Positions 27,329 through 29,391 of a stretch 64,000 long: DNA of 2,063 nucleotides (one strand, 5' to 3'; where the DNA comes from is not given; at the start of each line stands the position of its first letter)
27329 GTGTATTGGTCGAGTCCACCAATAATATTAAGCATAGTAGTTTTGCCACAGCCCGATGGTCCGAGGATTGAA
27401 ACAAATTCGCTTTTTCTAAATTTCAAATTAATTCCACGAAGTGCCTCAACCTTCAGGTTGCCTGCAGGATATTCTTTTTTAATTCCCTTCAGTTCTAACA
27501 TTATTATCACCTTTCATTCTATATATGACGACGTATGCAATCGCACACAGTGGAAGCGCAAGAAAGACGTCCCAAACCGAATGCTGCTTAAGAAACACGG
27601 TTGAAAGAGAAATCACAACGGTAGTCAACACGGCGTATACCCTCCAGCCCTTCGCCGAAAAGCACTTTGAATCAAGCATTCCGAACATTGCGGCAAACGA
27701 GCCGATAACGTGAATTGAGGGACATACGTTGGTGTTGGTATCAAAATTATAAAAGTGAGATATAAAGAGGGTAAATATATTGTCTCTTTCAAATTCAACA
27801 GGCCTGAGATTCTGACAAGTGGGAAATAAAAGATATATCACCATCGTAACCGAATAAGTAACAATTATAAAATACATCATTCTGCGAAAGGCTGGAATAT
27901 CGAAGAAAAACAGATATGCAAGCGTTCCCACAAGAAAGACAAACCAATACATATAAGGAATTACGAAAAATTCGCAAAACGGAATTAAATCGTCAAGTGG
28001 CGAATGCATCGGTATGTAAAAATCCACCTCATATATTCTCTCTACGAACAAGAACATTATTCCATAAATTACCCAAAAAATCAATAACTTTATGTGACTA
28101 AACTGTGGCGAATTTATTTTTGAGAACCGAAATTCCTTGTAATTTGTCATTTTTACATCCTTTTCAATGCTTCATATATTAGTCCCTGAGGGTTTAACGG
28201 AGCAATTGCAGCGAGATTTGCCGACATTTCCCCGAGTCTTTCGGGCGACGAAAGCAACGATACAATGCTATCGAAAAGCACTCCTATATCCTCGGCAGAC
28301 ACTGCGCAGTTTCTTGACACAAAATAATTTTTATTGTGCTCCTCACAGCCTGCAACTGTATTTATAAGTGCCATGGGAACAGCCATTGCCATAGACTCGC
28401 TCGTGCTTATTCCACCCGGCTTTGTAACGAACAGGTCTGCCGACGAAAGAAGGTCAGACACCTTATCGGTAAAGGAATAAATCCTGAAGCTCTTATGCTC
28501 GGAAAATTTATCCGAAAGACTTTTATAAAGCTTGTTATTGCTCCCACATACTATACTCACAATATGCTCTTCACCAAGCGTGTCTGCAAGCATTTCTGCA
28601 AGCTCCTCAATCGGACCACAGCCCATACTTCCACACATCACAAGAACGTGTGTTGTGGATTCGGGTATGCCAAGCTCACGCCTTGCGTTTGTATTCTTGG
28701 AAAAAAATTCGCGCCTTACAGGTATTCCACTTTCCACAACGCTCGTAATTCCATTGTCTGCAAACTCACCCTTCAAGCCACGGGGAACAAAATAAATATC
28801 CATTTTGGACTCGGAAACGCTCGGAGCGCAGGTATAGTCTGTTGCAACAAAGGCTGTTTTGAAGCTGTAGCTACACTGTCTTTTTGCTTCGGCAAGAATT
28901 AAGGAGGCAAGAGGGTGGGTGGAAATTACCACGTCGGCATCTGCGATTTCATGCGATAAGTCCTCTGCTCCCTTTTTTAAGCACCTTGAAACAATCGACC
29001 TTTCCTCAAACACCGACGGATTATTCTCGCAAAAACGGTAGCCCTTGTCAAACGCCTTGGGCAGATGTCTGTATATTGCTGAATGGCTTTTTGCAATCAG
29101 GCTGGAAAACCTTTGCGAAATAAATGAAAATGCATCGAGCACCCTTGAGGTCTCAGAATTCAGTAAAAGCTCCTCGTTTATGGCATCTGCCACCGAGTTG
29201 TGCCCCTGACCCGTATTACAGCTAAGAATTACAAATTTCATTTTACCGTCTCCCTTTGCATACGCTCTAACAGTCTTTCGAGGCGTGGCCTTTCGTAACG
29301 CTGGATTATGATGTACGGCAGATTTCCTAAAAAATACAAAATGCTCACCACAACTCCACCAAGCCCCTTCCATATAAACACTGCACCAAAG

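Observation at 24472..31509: Six-gene operon coupling an intramembrane-sensing two-component system to glycolipid-modifying enzymes and a giant fused MacB-type ABC transporter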

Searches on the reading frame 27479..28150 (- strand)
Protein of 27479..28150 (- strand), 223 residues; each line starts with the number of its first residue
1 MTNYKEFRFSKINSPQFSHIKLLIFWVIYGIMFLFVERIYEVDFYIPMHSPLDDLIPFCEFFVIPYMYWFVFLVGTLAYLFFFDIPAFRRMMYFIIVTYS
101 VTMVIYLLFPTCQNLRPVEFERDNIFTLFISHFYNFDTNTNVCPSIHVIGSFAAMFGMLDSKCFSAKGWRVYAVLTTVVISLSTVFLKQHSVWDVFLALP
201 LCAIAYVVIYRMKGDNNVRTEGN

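Call 3: search_protein_families(library=pfam, proteins=[window:27479-28150:-], max_evalue=0.01)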
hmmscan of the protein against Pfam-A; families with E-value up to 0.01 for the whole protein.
window:27479-28150:- (223 aa): 2 families
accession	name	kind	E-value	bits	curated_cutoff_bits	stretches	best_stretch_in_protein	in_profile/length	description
PF01569.27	PAP2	-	0.00045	20.4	27.2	1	97-216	8-128/130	PAP2 superfamily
PF14378.12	PAP2_3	-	0.0096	16.2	27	0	66-207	36-189/190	PAP2 superfamily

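Call 4: search_protein_families(library=ncbifam, proteins=[window:27479-28150:-], max_evalue=0.01)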
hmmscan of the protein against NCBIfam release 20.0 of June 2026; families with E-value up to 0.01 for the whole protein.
window:27479-28150:- (223 aa): 0 families

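Call 20: search_solved_structures(query=A2, max_evalue=10, show_alignments=2)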
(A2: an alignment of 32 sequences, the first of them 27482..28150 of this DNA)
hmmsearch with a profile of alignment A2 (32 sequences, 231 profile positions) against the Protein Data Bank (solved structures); distinct sequences matched with E-value up to 10: 3.
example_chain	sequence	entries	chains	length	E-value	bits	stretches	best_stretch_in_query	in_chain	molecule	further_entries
5jki_A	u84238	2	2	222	0.029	17.2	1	172-223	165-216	Putative lipid phosphate phosphatase YodM | Phosphatidylglycerophosphatase B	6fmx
22rx_A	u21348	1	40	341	0.83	12.4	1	93-163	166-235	Regioselective nitrilase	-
8u0x_A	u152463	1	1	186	1.8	11.3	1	54-78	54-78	Peroxisomal ATPase PEX6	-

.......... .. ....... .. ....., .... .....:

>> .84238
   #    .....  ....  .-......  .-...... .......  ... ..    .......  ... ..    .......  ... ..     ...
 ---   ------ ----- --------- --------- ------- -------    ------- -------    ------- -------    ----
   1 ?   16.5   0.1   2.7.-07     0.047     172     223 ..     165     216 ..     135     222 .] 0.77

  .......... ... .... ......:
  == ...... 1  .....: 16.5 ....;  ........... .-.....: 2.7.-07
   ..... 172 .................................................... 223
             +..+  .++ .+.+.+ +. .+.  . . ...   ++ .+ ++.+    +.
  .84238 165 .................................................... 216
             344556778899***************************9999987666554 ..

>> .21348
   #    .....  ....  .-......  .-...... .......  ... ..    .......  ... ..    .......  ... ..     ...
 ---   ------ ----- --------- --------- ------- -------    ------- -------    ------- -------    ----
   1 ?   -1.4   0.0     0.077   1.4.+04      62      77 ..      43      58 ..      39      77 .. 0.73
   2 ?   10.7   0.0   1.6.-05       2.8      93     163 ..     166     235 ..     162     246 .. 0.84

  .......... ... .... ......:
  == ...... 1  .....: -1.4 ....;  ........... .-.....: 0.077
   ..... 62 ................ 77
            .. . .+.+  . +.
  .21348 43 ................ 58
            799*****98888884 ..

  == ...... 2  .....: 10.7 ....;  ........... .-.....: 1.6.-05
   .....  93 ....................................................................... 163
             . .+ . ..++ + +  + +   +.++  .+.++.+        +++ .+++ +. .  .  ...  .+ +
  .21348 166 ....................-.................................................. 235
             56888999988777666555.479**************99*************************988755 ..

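Call 21: search_protein_families(library=pfam, alignment_id=A2, max_evalue=1)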
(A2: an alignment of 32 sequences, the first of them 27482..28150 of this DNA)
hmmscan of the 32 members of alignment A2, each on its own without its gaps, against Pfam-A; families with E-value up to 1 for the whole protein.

A. member 1, window:27482-28150:- (223 aa): 2 families
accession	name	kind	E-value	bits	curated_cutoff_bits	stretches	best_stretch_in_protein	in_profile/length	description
PF01569.27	PAP2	-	0.00045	20.4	27.2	1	97-216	8-128/130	PAP2 superfamily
PF14378.12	PAP2_3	-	0.0096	16.2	27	1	66-207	36-189/190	PAP2 superfamily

B. families by the number of members that match (of 32 scanned): 28 families (the first 25 are shown)
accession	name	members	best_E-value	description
PF14378.12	PAP2_3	32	1.2e-08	PAP2 superfamily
PF01569.27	PAP2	32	1.4e-08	PAP2 superfamily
PF23396.1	DUF7103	8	0.03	Family of unknown function (DUF7103)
PF08592.16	Anthrone_oxy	4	0.097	Anthrone oxygenase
PF14256.11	YwiC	2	0.005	YwiC-like protein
PF08122.17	NDUF_B12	2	0.018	NADH-ubiquinone oxidoreductase B12 subunit family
PF13567.11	DUF4131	1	0.0081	Domain of unknown function (DUF4131)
PF07690.21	MFS_1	1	0.011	Major Facilitator Superfamily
PF07884.19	VKOR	1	0.013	Vitamin K epoxide reductase family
PF10166.14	DUF2368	1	0.047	Uncharacterised conserved protein (DUF2368)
PF13515.12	FUSC_2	1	0.049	Fusaric acid resistance protein-like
PF10112.14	Halogen_Hydrol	1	0.062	5-bromo-4-chloroindolyl phosphate hydrolysis protein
PF04241.20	DUF423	1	0.074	Protein of unknown function (DUF423)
PF08690.15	GET2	1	0.076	GET complex subunit GET2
PF20990.2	DUF2207_C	1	0.097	Predicted membrane protein (DUF2207) C-terminal domain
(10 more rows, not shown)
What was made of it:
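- On PAP2 lipid phosphate phosphatase superfamily: The window protein scores 20.4 bits, below the 27.2 cut-off, whereas all 32 family members hit PAP2/PAP2_3 (calls 3, 21).
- Checked: All 32 family members hit PAP2/PAP2_3, best E about 1e-8 (call 21).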

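Call 52: find_homologous_proteins(query=window:27482-28150:-)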
Query window:27482-28150:- (223 aa): 4534 proteins with E <= 0.001 among 4595 candidates; the best 120 are listed.
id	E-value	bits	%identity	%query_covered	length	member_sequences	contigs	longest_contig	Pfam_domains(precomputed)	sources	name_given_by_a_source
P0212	1.0e-145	501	100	100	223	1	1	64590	-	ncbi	-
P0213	1.9e-92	327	64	97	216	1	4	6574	PF01569.28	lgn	-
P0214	1.9e-87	311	60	100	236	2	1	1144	PF01569.28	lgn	-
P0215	3.8e-87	310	61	97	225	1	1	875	PF01569.28,PF14378.13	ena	-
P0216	4.9e-87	309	61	98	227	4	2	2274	PF01569.28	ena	-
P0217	9.7e-87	308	62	97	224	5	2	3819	PF01569.28,PF14378.13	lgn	-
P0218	3.1e-86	307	62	95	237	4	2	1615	-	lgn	-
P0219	4.4e-86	306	61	97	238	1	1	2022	PF01569.28,PF14378.13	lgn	-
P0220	5.1e-86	306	59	97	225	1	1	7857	PF01569.28,PF14378.13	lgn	-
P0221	5.4e-86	306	60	97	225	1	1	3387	PF01569.28,PF14378.13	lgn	-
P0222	6.1e-86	306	59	97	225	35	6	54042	PF01569.28,PF14378.13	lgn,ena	-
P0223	6.4e-86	306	60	97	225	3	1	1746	PF01569.28,PF14378.13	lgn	-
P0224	7.7e-86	305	59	97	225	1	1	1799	PF01569.28,PF14378.13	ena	-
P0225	1.5e-85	304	59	97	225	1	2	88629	PF01569.28,PF14378.13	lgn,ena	-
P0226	1.5e-85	304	59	97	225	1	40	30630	PF01569.28,PF14378.13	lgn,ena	-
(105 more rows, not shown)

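Call 74: predict_structure(alignment_id=A5)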
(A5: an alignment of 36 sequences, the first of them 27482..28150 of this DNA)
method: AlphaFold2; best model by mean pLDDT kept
length: 223 residues; sequences in the alignment: 36
mean_pLDDT: 90.3   pTM: 0.87
mean pLDDT of the five models: 90.3, 89.3, 87.5, 87.0, 85.5
residues with pLDDT >= 90: 161; 70-90: 49; 50-70: 3; < 50: 10
segments of 3 or more residues with pLDDT < 50: 214-223
pLDDT, mean of each block of 10 residues (from residue 1): 86 92 96 91 87 93 96 97 95 97 94 85 93 86 92 97 95 98 93 94 94 52 37
secondary structure, 60 per line:
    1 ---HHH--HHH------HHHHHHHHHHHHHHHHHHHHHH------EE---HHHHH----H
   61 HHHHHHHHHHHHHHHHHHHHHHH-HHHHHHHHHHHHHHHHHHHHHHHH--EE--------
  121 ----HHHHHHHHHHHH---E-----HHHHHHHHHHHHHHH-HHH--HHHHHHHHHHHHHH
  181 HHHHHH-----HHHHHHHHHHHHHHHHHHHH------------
elements in order: H18-39 H51-55 H60-83 H85-108 H125-136 H146-160 H167-186 H192-211
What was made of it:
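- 27479..28150 (-): Divergent PAP2-superfamily membrane enzyme, 223 aa, 6 TM. Motifs LRP / PSIH / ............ lie on the predicted outer face. The last ~12 codons read through the ancestral ABC ribosome-binding site. AlphaFold model pLDDT 90 (call 74).
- On PAP2 lipid phosphate phosphatase superfamily: The model has pLDDT 90 (call 74).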

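Call 76: fold_search(model_id=the predicted structure, library=pdb)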
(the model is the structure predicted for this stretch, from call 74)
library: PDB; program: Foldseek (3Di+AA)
matches with E <= 10: 105; with E <= 0.001: 0
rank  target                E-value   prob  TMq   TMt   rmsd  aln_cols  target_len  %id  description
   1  8ijq_A                5.6e-03  1.00  0.60  0.52   9.8       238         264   12  The cryo-EM structure of human sphingomyelin synthase-related protein in complex with ceramide (released 2024-02-28)
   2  6ebu                  7.2e-03  1.00  0.50  0.66   9.7       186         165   14  Crystal structure of Aquifex aeolicus LpxE (released 2019-06-26)
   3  9vj4_A                8.3e-03  1.00  0.64  0.52   6.2       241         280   11  Structure of a membrane-bound inositol phosphorylceramide synthase and ceramide complex (released 2026-03-11)
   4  9ivc_A                3.5e-02  1.00  0.63  0.44   5.8       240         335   10  Cryo-EM structure of AbA-bound Aur1-Kei1 complex (released 2025-06-18)
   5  5jki                  1.1e-01  0.97  0.44  0.47  11.0       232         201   12  Crystal structure of the first transmembrane PAP2 type phosphatidylglycerolphosphate phosphatase from Bacillus subtilis (released 2017-02-22)
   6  9j7v                  7.9e-01  0.63  0.42  0.28  14.2       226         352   12  Human G6PC1 in apo state (released 2025-02-05)
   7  5jwy                  1.3e+00  0.28  0.35  0.31  14.2       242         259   14  Structure of lipid phosphate phosphatase PgpB complex with PE (released 2016-07-20)
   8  9r6k                  1.9e+00  0.16  0.33  0.29  18.4       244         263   10  Crystal structure of PPARgamma in complex with the bisphenol derivative BPPH (released 2026-02-18)
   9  6zg3_C                1.9e+00  0.07  0.20  0.21  17.9       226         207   12  the structure of ECF PanT transporter in a complex with a nanobody (released 2021-03-03)
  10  9jc2_B                1.9e+00  0.04  0.14  0.17  17.4       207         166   10  Engineering of ATP synthase Fo (released 2025-07-09)
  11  6n4b_R                2.0e+00  0.08  0.22  0.19  14.0       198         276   10  Cannabinoid Receptor 1-G Protein Complex (released 2019-01-30)
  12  9j7u                  2.1e+00  0.28  0.38  0.26  14.8       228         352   12  H176A mutant of human G6PC1 in complex with G6P (released 2025-02-05)
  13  8bm3_A                2.3e+00  0.11  0.28  0.26  22.3       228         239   11  H207A mutant of E. coli PgpB, a PAP2 type phosphatidyl glycerol phosphate and C55-PP phosphatase, in complex with farn (released 2023-11-22)
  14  9jc2_C                2.6e+00  0.06  0.19  0.23  17.1       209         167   12  Engineering of ATP synthase Fo (released 2025-07-09)
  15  4knf_B                2.8e+00  0.03  0.16  0.16  21.0       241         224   15  Crystal structure of a blue-light absorbing proteorhodopsin double-mutant D97N/Q105L from HOT75 (released 2013-06-05)
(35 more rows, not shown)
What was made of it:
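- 27479..28150 (-): Foldseek best matches are SMSr, IPC synthases and LpxE, ahead of PgpB (call 76).
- On PAP2 lipid phosphate phosphatase superfamily: The five best Foldseek matches are all PAP2-fold enzymes (call 76).
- Its model matches SMSr and IPC synthases (query-normalised TM-score 0.60-0.64) better than B. subtilis or E. coli PgpB (0.44, 0.35) (call 76).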

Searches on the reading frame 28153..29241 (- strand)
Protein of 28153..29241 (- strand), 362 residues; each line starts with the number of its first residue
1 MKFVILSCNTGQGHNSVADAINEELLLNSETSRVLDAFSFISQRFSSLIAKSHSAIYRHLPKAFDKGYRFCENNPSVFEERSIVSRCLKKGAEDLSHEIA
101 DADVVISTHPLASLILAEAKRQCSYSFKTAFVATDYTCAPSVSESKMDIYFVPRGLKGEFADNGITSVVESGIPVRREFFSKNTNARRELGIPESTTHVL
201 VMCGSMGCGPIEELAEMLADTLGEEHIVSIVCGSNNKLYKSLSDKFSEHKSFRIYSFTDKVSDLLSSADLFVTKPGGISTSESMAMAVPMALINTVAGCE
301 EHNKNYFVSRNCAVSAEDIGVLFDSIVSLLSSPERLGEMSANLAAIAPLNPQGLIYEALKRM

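Call 3: search_protein_families(library=pfam, proteins=[window:28153-29241:-], max_evalue=0.01)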
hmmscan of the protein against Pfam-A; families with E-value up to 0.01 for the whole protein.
window:28153-29241:- (362 aa): 4 families
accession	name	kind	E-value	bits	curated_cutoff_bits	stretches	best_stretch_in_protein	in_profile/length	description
PF06925.17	MGDG_synth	-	5.4e-12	46.6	25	1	14-175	1-169/169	Monogalactosyldiacylglycerol (MGDG) synthase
PF04101.22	Glyco_tran_28_C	-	3.5e-09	37.4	22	1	199-342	2-153/166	Glycosyltransferase family 28 C-terminal domain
PF00534.26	Glycos_transf_1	-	1.7e-07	31.3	26.4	1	224-341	45-167/172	Glycosyl transferases group 1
PF13692.12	Glyco_trans_1_4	-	8.4e-06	26.5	27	1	199-331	3-141/142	Glycosyl transferases group 1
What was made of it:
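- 28153..29241 (-): GT28-family diacylglycerol-type glycosyltransferase, 362 aa. Call 3 (MGDG_synth + Glyco_tran_28_C).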

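Call 4: search_protein_families(library=ncbifam, proteins=[window:28153-29241:-], max_evalue=0.01)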
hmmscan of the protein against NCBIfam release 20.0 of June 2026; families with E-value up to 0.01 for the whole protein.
window:28153-29241:- (362 aa): 5 families
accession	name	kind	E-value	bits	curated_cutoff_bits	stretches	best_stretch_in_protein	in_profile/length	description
NF010135.0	PRK13609.1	equivalog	1.6e-38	132.7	500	1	2-356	6-362/388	diglucosyl diacylglycerol synthase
NF010134.0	PRK13608.1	equivalog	1.2e-26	93.7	557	1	2-343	7-349/391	diglucosyl diacylglycerol synthase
TIGR01133.1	murG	equivalog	9.4e-14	51.2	250.25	1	170-358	158-352/353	undecaprenyldiphospho-muramoylpentapeptide beta-N-acetylglucosaminyltransferase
TIGR03590.1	PseG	equivalog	1.8e-09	37.6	153.55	1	174-296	153-270/280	UDP-2,4-diacetamido-2,4,6-trideoxy-beta-L-altropyranose hydrolase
NF009102.0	PRK12446.1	equivalog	1.2e-06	27.7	339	1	168-295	156-280/352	undecaprenyldiphospho-muramoylpentapeptide beta-N-acetylglucosaminyltransferase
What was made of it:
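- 28153..29241 (-): Call 4 (UgtP model NF010135: 132.7 bits against a cut-off of 500).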

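Call 56: search_solved_structures(query=window:28153-29241:-, max_evalue=0.01)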
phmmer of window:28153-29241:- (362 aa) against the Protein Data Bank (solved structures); distinct sequences matched with E-value up to 0.01: 2.
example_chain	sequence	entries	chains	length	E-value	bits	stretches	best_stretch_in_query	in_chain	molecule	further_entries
9wde_A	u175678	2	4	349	1.6e-23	86.8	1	101-357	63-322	Processive diacylglycerol beta-glucosyltransferase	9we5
4wyi_A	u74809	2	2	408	2.4e-19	73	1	4-316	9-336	Monogalactosyldiacylglycerol synthase 1, chloroplastic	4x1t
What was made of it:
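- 28153..29241 (-): Call 56 (PDB 9wde, processive DAG beta-glucosyltransferase, E 1.6e-23; plant MGD1, E 2.4e-19).
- On UgtP / MGDG synthase glycosyltransferases: PDB relatives are 9wde and 4wyi (call 56).
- Best solved relatives of the GT are DAG glycosyltransferases (call 56). The partner GT is a GT28 DAG-type enzyme, not a CrtQ-like GT2 (calls 3, 56).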
